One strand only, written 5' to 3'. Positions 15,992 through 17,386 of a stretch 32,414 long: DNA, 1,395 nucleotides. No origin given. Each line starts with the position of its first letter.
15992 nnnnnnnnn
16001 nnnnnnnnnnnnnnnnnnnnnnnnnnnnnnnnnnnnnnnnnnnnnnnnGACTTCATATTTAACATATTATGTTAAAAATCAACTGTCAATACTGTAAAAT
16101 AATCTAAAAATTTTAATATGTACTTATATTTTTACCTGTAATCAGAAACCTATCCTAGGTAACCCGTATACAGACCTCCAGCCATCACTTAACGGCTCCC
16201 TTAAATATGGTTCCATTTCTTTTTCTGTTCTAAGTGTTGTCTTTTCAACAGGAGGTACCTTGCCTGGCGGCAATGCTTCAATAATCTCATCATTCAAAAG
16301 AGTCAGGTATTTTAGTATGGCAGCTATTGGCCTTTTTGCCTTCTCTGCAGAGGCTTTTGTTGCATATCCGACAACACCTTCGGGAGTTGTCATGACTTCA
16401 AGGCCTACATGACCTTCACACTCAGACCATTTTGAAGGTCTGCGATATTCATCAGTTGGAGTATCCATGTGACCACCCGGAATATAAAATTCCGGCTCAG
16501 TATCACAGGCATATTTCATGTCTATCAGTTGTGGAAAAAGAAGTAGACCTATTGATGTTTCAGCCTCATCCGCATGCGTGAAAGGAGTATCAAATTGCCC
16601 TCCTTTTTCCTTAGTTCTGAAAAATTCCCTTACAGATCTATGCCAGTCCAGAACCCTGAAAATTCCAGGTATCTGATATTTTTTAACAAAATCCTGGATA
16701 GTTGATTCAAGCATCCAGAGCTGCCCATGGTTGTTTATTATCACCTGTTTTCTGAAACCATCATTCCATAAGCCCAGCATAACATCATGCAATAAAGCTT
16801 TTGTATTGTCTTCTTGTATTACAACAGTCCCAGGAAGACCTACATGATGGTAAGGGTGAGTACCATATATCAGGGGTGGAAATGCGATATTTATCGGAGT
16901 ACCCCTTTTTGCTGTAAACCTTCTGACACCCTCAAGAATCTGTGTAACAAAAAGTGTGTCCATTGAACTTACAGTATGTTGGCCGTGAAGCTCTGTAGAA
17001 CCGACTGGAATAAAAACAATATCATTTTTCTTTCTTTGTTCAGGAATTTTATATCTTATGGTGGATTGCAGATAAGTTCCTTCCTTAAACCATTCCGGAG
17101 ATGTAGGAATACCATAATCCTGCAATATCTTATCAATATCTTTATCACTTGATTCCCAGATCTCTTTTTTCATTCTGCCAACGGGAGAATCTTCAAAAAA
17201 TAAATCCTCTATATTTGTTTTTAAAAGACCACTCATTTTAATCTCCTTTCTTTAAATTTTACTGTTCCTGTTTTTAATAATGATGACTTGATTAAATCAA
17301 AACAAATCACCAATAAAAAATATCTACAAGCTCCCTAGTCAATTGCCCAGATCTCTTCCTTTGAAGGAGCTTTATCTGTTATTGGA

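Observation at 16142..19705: CitE-type acyl-CoA lyase, SucD-type CoA-acylating aldehyde dehydrogenase and an oversized creatininase-family hydrolase form one LacI-gated unit inside a sugar locus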

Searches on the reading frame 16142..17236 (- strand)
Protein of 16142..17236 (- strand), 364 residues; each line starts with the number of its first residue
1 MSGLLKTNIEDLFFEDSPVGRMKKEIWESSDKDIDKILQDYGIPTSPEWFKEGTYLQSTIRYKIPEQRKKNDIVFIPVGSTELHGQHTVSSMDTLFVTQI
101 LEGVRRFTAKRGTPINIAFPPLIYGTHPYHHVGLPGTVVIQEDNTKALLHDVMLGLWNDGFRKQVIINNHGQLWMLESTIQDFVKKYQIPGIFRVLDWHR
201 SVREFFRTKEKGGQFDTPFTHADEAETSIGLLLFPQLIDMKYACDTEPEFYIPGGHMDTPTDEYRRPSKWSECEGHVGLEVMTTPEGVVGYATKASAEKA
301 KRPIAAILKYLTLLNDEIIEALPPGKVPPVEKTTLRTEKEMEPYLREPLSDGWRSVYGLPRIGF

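Call 4: search_protein_families(library=pfam, proteins=[window:16142-17236:-])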
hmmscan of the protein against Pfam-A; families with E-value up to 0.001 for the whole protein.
window:16142-17236:- (364 aa): 1 family
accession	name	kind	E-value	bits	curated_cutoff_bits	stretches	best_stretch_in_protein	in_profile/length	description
PF02633.19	Creatininase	-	7.9e-42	143.7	31.3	1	65-311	9-234/238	Creatinine amidohydrolase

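Call 5: search_protein_families(library=ncbifam, proteins=[window:16142-17236:-])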
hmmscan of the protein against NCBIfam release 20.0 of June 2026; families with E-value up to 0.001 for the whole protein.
window:16142-17236:- (364 aa): 3 families
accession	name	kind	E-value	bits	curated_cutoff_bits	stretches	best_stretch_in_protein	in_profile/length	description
NF041098.2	diketo_inos_hlase_IolN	equivalog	8.6e-96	320.6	245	1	52-359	5-305/307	3-dehydro-scyllo-inosose hydrolase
TIGR04448.1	creatininase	equivalog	1.1e-16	61.2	235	1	66-250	9-196/246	creatininase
TIGR03964.1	mycofact_creat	equivalog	8.9e-12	45.1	172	1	65-242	7-161/228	mycofactocin biosynthesis peptidyl-dipeptidase MftE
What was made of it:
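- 16142..17236 (-): IolN, 3-dehydro-scyllo-inosose hydrolase (ring-opening C-C hydrolase of the creatininase fold). NCBIfam NF041098 equivalog scores 320.6 bits against a cut-off of 245 (call 5).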

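Call 37: search_solved_structures(query=window:16142-17236:-, max_evalue=0.00001, show_alignments=1)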
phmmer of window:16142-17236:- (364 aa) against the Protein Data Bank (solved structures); distinct sequences matched with E-value up to 0.00001: 8.
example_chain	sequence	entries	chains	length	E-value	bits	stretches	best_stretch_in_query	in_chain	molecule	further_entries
3lub_A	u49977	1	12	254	4.9e-12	48.6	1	69-314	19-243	Putative creatinine amidohydrolase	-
1q3k_A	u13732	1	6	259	9.1e-08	34.6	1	72-268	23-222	creatininase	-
3a6j_A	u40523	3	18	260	1.5e-07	33.8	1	72-268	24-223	Creatinine amidohydrolase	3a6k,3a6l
3a6e_A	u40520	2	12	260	2.7e-07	33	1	72-268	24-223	Creatinine amidohydrolase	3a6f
3a6g_A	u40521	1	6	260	2.8e-07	33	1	72-268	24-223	Creatinine amidohydrolase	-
1j2t_A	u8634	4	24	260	3.1e-07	32.8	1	72-268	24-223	creatinine amidohydrolase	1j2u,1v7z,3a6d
3a6h_A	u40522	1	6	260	3.2e-07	32.8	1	72-268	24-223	Creatinine amidohydrolase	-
3no4_A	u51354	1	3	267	9.6e-06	27.9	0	69-238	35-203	creatinine amidohydrolase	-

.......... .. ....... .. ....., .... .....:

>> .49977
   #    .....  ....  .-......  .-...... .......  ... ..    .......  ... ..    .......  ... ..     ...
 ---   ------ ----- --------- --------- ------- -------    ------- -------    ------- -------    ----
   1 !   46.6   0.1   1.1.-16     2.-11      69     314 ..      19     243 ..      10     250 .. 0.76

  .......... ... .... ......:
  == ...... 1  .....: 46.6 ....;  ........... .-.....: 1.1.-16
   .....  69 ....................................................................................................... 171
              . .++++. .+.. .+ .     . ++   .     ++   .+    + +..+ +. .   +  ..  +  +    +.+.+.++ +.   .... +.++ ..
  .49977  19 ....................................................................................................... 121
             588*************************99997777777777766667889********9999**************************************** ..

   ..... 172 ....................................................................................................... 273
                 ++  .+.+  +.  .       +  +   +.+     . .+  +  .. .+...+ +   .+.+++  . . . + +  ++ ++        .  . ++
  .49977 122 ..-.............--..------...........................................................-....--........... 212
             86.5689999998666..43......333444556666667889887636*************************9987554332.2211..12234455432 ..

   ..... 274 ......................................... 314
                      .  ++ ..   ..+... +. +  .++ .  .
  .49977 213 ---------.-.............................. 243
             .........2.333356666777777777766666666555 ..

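Call 38: find_homologous_proteins(query=window:16142-17236:-, max_evalue=1e-30)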
Query window:16142-17236:- (364 aa): 2216 proteins with E <= 1e-30 among 3465 candidates; the best 120 are listed.
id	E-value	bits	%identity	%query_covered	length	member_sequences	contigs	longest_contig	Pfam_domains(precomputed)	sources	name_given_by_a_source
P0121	1.4e-250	849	100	100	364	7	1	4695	PF02633.20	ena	-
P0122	4.9e-217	738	85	100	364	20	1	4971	PF02633.20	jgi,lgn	-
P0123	1.2e-214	730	84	100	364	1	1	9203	PF02633.20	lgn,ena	-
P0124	4.8e-212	722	83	100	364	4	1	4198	PF02633.20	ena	-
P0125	4.8e-211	718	82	100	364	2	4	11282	PF02633.20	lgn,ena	-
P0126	6.3e-210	715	81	100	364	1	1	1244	PF02633.20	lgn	-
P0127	8.0e-210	714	80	100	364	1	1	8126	PF02633.20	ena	-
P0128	1.4e-207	707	80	99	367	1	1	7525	PF02633.20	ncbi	ncbi:MAG: 3-dehydro-scyllo-inosose hydrolase [Candidatus Humimicrobiaceae bacterium]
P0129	5.1e-207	705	79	100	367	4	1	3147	PF02633.20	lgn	-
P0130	9.6e-202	688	79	100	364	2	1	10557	PF02633.20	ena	-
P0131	1.4e-201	687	78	99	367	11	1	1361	PF02633.20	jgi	-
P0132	2.1e-201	687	79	100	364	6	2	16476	PF02633.20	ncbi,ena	-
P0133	6.5e-200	682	77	100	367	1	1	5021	PF02633.20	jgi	jgi:3-dehydro-scyllo-inosose hydrolase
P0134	1.0e-198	678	80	97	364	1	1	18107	PF02633.20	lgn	-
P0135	3.9e-196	669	77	100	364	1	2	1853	PF02633.20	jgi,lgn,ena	-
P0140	2.3e-192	657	76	100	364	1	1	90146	PF02633.20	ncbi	-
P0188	2.7e-173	594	67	100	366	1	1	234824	PF02633.20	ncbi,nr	ncbi:MAG: 3-dehydro-scyllo-inosose hydrolase [Bacillota bacterium]|nr:3-dehydro-scyllo-inosose hydro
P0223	4.1e-172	590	66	99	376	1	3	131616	PF02633.20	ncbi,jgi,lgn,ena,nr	ncbi:MAG TPA: 3-dehydro-scyllo-inosose hydrolase [Myxococcota bacterium]|nr:3-dehydro-scyllo-inosose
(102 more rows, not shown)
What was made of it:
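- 16142..17236 (-): Homologues are named 3-dehydro-scyllo-inosose hydrolase by NCBI (call 38).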

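Call 39: find_encoding_contigs(protein=P0140, flank=10000, max_places=1)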
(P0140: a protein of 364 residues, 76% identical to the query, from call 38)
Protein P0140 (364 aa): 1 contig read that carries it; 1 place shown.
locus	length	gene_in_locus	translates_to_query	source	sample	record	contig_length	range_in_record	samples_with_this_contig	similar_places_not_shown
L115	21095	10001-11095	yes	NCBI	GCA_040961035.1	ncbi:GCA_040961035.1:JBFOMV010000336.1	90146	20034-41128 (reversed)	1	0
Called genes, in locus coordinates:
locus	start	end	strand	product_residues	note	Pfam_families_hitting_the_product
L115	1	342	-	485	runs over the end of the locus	PF02874:ATP-synt_ab_N, PF00006:ATP-synt_ab, PF22919:ATP-synt_VA_C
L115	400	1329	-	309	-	PF00231:ATP-synt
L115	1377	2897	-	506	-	PF02874:ATP-synt_ab_N, PF00006:ATP-synt_ab, PF00306:ATP-synt_ab_C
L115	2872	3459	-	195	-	PF00213:OSCP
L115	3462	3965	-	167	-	PF00430:ATP-synt_B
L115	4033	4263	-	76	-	PF00137:ATP-synt_C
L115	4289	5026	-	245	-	PF00119:ATP-synt_A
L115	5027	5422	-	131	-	-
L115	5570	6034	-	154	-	PF00383:dCMP_cyt_deam_1, PF14437:MafB19-deam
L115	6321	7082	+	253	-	PF01300:Sua5_yciO_yrdC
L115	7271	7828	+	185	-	-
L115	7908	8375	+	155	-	PF02502:LacAB_rpiB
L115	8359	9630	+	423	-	PF00464:SHMT, PF00155:Aminotran_1_2 (weak)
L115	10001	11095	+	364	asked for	PF02633:Creatininase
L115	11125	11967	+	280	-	PF13292:DXP_synthase_N, PF00456:Transketolase_N, PF00676:E1_dh (weak), PF02775:TPP_enzyme_C (weak)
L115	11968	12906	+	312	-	PF02779:Transket_pyr, PF02780:Transketolase_C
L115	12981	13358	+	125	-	PF06339:Ectoine_synth (weak), PF00190:Cupin_1, PF02311:AraC_binding (weak), PF07883:Cupin_2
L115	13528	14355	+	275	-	PF00456:Transketolase_N, PF13292:DXP_synthase_N, PF00676:E1_dh (weak)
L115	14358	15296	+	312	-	PF02779:Transket_pyr, PF02780:Transketolase_C, PF17147:PFOR_II (weak)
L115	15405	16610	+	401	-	PF01208:URO-D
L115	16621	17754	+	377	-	PF01208:URO-D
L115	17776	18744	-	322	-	PF02653:BPD_transp_2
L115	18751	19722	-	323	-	PF02653:BPD_transp_2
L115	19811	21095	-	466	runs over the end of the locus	PF01547:SBP_bac_1, PF13416:SBP_bac_8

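Call 40: find_encoding_contigs(protein=P0188, flank=10000, max_places=1)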
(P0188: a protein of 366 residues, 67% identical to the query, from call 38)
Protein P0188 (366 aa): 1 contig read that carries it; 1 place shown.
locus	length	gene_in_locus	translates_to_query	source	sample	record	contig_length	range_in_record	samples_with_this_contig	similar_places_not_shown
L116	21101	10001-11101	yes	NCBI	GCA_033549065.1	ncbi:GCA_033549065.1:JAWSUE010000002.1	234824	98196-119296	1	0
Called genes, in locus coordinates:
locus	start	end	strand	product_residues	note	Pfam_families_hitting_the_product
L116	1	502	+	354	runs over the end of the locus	PF03401:TctC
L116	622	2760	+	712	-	PF01970:TctA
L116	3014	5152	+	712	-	PF01970:TctA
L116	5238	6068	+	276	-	PF07883:Cupin_2, PF02311:AraC_binding (weak)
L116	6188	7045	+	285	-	PF13292:DXP_synthase_N (weak), PF00456:Transketolase_N, PF00676:E1_dh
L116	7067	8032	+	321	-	PF02779:Transket_pyr, PF02780:Transketolase_C, PF22613:Transketolase_C_1 (faint)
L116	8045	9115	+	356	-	PF08240:ADH_N, PF16912:Glu_dehyd_C, PF00107:ADH_zinc_N, PF13602:ADH_zinc_N_2 (weak)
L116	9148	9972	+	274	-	PF01261:AP_endonuc_2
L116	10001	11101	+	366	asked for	PF02633:Creatininase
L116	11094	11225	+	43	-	-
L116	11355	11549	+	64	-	PF00037:Fer4, PF13237:Fer4_10, PF14697:Fer4_21, PF12837:Fer4_6 (weak), PF12838:Fer4_7, PF13187:Fer4_9, PF25160:LdpA_Fe-S-bd, PF00037:Fer4, +7 more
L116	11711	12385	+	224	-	PF14512:TM1586_NiRdase (faint), PF00881:Nitroreductase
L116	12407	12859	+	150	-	-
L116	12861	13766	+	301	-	PF01144:CoA_trans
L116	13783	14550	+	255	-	PF01144:CoA_trans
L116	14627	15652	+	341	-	PF02615:Ldh_2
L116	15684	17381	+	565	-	PF02730:AFOR_N, PF01314:AFOR_C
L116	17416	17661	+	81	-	-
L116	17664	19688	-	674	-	PF06506:PrpR_N, PF13426:PAS_9 (faint), PF00989:PAS (weak), PF00158:Sigma54_activat, PF14532:Sigma54_activ_2, PF25601:AAA_lid_14, PF02954:HTH_8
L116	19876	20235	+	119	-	PF00190:Cupin_1 (weak), PF02311:AraC_binding (weak), PF07883:Cupin_2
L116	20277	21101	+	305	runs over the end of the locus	-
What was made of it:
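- IolN-TK adjacency also occurs in a Bacillota MAG (L116) and in L115 (calls 39, 40).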

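Call 41: find_encoding_contigs(protein=P0223, flank=10000, max_places=1)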
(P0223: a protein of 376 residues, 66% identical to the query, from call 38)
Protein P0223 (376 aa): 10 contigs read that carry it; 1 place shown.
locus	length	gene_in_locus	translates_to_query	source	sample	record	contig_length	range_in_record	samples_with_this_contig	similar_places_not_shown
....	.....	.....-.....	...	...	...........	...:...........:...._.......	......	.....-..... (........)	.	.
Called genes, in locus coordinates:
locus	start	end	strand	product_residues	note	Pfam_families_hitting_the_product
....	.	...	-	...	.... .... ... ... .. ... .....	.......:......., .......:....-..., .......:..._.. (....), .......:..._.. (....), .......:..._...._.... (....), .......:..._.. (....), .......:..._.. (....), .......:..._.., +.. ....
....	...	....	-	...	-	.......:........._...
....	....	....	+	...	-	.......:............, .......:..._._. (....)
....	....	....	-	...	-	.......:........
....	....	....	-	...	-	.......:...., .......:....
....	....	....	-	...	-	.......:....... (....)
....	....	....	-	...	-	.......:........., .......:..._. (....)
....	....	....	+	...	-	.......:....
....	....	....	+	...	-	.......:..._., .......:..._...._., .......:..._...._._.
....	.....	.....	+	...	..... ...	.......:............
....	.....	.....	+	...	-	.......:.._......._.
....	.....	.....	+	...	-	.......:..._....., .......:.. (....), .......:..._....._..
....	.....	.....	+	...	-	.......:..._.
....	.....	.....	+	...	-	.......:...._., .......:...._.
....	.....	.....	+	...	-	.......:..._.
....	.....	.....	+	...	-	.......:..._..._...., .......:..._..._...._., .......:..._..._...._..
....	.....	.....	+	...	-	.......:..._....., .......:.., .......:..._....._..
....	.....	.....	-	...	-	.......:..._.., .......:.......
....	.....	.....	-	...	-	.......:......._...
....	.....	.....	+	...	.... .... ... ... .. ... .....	-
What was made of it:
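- The transketolase set therefore replaces the IolO/UxaE route (call 41).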
